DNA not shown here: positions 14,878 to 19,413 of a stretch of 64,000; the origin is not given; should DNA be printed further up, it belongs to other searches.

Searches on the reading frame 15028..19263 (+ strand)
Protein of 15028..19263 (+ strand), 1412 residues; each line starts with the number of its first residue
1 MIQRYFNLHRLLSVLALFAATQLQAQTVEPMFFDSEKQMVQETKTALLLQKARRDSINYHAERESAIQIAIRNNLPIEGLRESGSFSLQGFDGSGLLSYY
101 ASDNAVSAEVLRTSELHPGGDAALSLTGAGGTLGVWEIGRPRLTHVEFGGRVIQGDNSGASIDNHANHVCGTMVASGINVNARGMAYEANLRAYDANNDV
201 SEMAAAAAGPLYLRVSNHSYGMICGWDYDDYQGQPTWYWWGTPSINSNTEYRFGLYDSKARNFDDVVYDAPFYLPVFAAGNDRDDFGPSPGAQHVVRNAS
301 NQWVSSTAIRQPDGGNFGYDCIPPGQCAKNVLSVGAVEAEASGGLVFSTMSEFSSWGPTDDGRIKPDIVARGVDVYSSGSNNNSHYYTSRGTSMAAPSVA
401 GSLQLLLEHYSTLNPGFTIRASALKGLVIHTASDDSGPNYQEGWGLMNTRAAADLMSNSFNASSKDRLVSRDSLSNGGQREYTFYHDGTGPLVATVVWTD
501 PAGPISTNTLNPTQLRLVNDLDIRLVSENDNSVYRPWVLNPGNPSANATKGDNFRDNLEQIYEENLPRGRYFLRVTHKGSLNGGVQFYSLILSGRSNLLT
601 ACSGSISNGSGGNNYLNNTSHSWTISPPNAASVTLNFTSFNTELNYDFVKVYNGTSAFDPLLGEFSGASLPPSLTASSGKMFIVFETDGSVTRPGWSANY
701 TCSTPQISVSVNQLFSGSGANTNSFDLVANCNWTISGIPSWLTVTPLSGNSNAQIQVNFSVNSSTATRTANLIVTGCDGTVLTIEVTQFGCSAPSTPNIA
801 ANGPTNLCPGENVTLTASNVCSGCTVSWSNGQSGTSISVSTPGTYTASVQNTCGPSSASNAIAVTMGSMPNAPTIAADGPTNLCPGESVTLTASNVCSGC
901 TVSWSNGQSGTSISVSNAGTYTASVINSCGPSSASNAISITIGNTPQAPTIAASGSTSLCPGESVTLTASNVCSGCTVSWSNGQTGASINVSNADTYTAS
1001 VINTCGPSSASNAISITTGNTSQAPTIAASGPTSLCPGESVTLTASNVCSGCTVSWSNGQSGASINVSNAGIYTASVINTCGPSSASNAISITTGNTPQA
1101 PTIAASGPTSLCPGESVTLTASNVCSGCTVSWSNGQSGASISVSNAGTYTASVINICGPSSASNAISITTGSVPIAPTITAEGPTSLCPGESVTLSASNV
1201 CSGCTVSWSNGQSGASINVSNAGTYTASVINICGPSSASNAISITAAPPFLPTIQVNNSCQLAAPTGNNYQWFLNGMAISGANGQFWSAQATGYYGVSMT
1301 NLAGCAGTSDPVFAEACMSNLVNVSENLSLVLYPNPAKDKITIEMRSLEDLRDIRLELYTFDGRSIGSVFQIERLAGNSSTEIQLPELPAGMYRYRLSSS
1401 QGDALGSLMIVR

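Call 32: search_protein_families(library=pfam, proteins=[window:15028-19263:+], max_evalue=0.00001)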
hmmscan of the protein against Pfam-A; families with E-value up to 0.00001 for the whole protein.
window:15028-19263:+ (1412 aa): 6 families
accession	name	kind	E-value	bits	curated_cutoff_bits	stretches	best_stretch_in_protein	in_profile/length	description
PF00082.27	Peptidase_S8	-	1.7e-28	100.2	21.8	1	156-445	47-288/288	Subtilase family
PF19081.6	Ig_7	-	5.8e-22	78.2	27.3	0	946-1003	1-55/84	Ig-like domain CHU_C associated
PF00431.26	CUB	-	4.2e-18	66.1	21.4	1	599-700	5-110/110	CUB domain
PF18962.6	Por_Secre_tail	-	2.6e-11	44.1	27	1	1332-1405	1-70/75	Secretion system C-terminal sorting domain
PF13004.13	BACON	-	8e-09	35.8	25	1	733-788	3-60/61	Putative binding domain, N-terminal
PF18911.6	PKD_4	-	1.5e-07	31.8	27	0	871-899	2-30/85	PKD domain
